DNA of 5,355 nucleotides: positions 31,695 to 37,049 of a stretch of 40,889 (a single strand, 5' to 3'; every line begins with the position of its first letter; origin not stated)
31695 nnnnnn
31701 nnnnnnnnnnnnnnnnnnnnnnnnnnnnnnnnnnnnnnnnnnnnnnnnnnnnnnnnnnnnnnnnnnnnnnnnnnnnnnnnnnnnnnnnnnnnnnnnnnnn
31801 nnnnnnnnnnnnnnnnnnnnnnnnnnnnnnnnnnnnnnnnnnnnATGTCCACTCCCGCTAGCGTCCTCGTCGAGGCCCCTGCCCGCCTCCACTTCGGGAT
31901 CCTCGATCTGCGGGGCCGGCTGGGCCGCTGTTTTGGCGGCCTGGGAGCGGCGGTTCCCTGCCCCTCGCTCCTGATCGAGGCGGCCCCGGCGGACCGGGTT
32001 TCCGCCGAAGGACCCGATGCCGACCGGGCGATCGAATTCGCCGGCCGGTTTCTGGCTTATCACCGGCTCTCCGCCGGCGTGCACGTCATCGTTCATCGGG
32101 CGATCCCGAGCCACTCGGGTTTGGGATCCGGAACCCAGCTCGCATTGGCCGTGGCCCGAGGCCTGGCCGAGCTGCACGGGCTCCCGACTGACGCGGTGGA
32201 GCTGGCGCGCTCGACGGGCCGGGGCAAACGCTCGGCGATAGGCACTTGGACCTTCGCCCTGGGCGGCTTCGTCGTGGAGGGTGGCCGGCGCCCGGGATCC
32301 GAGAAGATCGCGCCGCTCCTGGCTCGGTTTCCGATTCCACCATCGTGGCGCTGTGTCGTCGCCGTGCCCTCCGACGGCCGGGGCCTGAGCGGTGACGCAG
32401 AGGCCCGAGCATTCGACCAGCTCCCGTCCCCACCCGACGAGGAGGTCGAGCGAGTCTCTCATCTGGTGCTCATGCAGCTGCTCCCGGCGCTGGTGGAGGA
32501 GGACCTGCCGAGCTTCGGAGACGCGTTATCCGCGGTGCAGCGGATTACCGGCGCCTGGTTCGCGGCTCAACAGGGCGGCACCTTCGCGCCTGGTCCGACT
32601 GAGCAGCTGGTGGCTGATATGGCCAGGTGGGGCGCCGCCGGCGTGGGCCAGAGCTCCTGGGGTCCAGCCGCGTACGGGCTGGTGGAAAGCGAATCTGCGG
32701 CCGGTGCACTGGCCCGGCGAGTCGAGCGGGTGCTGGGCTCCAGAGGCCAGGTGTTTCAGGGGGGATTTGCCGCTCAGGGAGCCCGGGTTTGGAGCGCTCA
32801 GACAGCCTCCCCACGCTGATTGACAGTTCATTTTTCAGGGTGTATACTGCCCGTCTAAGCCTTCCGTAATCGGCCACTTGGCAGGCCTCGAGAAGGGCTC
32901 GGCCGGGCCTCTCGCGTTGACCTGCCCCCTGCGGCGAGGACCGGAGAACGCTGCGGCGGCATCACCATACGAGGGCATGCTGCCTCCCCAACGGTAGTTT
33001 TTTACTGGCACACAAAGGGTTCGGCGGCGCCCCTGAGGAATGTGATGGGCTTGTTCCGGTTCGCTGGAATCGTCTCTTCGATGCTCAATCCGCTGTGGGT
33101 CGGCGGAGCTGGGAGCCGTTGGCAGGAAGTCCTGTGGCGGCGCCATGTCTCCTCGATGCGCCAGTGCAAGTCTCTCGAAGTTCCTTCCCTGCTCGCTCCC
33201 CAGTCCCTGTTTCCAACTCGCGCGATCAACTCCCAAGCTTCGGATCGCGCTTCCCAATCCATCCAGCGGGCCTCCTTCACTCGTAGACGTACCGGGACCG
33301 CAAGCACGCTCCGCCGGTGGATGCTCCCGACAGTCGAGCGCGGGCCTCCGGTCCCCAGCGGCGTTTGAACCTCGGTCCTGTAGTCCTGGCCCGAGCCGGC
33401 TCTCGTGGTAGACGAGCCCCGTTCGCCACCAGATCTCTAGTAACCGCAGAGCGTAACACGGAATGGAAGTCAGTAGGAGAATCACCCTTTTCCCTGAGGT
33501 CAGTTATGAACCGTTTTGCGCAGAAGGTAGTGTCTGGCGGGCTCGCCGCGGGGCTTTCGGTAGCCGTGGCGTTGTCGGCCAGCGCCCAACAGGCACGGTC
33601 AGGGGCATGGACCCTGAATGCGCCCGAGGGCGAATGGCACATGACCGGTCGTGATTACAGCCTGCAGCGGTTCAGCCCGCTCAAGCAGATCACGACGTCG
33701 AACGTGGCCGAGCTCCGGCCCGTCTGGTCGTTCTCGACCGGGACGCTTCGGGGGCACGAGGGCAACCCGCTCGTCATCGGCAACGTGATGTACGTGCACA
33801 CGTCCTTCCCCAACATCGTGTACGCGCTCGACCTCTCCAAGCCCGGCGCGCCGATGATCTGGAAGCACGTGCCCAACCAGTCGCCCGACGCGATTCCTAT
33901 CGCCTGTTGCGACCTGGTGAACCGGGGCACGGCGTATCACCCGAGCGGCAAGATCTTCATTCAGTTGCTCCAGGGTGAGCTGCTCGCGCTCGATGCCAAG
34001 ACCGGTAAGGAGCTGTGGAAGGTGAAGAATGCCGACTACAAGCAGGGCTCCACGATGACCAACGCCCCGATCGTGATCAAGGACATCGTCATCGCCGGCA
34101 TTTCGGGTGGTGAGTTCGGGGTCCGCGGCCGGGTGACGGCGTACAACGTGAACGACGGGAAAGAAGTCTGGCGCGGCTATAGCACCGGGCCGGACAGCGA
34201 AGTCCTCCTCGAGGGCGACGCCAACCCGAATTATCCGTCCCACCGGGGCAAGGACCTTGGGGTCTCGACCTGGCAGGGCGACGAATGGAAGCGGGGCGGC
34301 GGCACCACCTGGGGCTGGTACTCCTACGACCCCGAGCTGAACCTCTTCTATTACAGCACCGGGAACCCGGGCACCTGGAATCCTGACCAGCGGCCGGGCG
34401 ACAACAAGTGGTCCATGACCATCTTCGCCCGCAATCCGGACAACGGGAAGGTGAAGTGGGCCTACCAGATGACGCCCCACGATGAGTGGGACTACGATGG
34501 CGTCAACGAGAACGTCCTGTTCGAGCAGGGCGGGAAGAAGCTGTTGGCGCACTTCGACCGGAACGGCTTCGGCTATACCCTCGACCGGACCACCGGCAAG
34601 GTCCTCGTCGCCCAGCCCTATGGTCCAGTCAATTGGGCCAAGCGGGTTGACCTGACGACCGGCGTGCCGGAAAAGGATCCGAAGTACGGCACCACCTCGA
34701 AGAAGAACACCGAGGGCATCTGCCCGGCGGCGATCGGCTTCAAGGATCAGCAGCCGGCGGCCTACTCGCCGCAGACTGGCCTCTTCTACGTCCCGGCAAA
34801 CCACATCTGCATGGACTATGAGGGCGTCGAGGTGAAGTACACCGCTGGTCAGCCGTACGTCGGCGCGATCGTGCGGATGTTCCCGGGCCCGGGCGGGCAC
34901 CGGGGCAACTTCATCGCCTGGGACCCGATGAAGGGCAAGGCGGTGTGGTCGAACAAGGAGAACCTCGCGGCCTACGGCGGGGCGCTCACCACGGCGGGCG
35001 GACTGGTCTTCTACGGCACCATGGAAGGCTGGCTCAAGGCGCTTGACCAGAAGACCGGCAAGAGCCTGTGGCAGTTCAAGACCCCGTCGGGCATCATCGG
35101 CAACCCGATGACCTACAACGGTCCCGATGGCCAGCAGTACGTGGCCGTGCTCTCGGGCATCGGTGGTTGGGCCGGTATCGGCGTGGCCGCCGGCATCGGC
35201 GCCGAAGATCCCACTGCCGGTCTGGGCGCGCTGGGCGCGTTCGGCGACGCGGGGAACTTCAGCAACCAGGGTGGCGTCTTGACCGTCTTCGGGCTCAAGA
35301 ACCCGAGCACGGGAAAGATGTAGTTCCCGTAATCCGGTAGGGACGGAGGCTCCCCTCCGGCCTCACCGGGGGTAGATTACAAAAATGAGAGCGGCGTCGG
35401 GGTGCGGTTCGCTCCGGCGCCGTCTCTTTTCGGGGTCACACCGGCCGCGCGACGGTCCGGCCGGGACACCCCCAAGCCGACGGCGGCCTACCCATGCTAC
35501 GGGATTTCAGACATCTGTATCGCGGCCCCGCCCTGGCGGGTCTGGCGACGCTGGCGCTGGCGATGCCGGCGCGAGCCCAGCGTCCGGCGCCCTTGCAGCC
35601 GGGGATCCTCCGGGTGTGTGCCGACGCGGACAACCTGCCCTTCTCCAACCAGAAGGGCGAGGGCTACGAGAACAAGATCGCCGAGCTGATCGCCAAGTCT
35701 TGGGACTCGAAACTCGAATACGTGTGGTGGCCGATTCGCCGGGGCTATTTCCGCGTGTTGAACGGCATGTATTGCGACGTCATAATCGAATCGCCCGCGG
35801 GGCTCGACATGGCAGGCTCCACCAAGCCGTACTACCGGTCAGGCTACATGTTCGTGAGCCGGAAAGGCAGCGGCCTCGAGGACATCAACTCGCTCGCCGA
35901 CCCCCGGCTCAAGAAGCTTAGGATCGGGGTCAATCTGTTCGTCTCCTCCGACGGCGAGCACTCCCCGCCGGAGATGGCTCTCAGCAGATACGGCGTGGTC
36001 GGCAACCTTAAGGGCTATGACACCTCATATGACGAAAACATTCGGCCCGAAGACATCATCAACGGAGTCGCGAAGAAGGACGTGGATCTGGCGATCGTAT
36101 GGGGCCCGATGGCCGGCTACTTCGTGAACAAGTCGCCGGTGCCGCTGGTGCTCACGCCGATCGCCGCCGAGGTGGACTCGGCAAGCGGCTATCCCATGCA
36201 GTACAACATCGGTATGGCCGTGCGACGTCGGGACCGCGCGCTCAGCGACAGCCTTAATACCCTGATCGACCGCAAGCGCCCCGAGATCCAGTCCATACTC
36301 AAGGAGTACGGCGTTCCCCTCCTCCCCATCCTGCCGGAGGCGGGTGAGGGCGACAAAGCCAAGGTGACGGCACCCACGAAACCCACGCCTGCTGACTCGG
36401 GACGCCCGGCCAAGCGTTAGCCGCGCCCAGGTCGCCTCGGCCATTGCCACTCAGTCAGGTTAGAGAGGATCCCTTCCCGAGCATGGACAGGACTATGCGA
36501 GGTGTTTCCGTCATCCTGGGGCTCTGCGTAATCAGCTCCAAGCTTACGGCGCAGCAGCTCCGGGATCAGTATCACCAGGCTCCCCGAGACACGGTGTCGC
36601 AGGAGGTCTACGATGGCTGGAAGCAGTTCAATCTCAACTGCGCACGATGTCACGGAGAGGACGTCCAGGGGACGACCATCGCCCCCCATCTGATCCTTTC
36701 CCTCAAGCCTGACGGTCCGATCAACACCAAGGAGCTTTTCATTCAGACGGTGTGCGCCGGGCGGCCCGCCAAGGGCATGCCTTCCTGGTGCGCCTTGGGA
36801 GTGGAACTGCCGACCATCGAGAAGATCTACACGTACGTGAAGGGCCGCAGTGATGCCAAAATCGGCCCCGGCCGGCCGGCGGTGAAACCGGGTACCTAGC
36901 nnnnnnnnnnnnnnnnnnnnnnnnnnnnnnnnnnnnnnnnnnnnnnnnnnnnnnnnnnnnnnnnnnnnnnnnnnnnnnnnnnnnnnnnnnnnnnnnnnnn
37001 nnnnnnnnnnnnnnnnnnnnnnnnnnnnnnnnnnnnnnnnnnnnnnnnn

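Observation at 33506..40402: Extended seven-gene xox module: xoxF-xoxJ-xoxG plus four uncharacterised exported proteins on one strand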

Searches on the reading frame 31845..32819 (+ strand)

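Call 9: search_protein_families(library=ncbifam, proteins=[window:31845-32819:+], max_evalue=1e-10)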
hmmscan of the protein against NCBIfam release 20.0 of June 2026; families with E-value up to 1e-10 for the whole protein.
window:31845-32819:+ (324 aa): 2 families
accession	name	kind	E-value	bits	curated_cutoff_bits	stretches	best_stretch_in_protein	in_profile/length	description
NF040726.1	BetaRFA-P_synth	equivalog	3.1e-56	190.9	328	1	9-306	3-318/327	beta-ribofuranosylaminobenzene 5'-phosphate synthase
TIGR00144.1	beta_RFAP_syn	subfamily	1.5e-48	165.6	113.5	1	8-302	2-307/325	beta-ribofuranosylaminobenzene 5'-phosphate synthase family protein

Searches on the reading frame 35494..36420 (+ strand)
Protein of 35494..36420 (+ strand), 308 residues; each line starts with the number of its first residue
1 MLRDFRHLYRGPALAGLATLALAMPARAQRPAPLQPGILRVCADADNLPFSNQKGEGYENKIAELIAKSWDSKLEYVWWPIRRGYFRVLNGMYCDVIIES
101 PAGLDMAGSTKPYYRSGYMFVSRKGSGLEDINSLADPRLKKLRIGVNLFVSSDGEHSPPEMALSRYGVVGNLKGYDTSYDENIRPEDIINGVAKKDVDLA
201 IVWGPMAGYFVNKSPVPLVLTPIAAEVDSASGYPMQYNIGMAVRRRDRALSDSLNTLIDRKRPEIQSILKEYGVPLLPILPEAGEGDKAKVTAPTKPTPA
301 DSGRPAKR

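Call 4: search_protein_families(library=pfam, proteins=[window:35494-36420:+], max_evalue=0.1)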
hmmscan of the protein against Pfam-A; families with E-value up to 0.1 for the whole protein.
window:35494-36420:+ (308 aa): 1 family
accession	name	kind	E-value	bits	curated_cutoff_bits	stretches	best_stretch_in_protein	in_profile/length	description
PF00497.25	SBP_bac_3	-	0.00011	22.4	26.4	1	39-271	1-128/132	Bacterial extracellular solute-binding proteins, family 3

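Call 5: search_protein_families(library=ncbifam, proteins=[window:35494-36420:+], max_evalue=0.1)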
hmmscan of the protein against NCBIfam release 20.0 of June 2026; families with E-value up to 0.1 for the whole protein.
window:35494-36420:+ (308 aa): 2 families
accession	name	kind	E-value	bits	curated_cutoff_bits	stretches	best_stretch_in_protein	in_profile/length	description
TIGR03871.1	ABC_peri_MoxJ_2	subfamily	6.5e-80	268.1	212.15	1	39-277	2-232/232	quinoprotein dehydrogenase-associated putative ABC transporter substrate-binding protein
TIGR03870.1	ABC_MoxJ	equivalog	3e-41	141.5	258.1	1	39-277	2-246/246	methanol oxidation system protein MoxJ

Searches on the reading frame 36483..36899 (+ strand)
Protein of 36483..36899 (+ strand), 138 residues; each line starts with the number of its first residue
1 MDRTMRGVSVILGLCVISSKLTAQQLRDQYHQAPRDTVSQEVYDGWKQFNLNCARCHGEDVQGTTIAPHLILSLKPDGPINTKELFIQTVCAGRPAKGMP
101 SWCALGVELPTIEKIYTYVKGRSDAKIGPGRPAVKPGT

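Call 4: search_protein_families(library=pfam, proteins=[window:36483-36899:+], max_evalue=0.1)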
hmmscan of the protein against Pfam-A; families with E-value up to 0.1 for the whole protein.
window:36483-36899:+ (138 aa): 3 families
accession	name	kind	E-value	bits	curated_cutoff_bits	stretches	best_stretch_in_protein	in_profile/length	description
PF13442.11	Cytochrome_CBB3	-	7.6e-06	26.6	27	1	43-118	4-67/68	Cytochrome C oxidase, cbb3-type, subunit III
PF00034.26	Cytochrom_C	-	0.00064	21.4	21.3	1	44-71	3-31/90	Cytochrome c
PF14495.11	Cytochrom_C550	-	0.031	14.4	27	1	39-67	23-48/136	Cytochrome c-550 domain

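Call 5: search_protein_families(library=ncbifam, proteins=[window:36483-36899:+], max_evalue=0.1)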
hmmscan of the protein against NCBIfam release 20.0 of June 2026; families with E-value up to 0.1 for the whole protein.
window:36483-36899:+ (138 aa): 10 families
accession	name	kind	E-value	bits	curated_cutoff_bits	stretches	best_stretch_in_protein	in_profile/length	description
TIGR03874.1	4cys_cytochr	equivalog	9.8e-09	35.1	161.75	1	28-135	19-128/143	c-type cytochrome, methanol metabolism-related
NF050122.1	bc1_QcrC_actin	exception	2.1e-07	30.5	200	1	8-71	9-70/253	cytochrome bc1 complex diheme cytochrome c subunit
TIGR04494.1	c550_PedF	equivalog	1.3e-06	28.4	122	1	39-99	48-105/133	cytochrome c-550 PedF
NF011054.0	PRK14486.1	equivalog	2.8e-06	27.1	447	1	29-121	202-289/294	putative bifunctional cbb3-type cytochrome c oxidase subunit II/cytochrome c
TIGR00782.1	ccoP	equivalog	0.00013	21.4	179.95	1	39-123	200-282/285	cytochrome-c oxidase, cbb3-type subunit III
NF045774.1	cytochro_C551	exception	0.00017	21.5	118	1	6-70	10-66/110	cytochrome c551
NF045773.1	cytochro_C550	exception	0.00052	20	125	1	28-70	35-76/118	cytochrome c550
TIGR03046.1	PS_II_psbV2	equivalog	0.0065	16.1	148.35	1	39-75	54-88/157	photosystem II cytochrome PsbV2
NF045930.1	Cytc6PetJCyano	equivalog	0.024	14.6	135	1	36-60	22-46/110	cytochrome c6 PetJ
TIGR01904.2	GSu_C4xC__C2xCH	domain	0.097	12.4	27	0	42-64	40-63/73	CxxxxCH/CxxCH domain c-type cytochrome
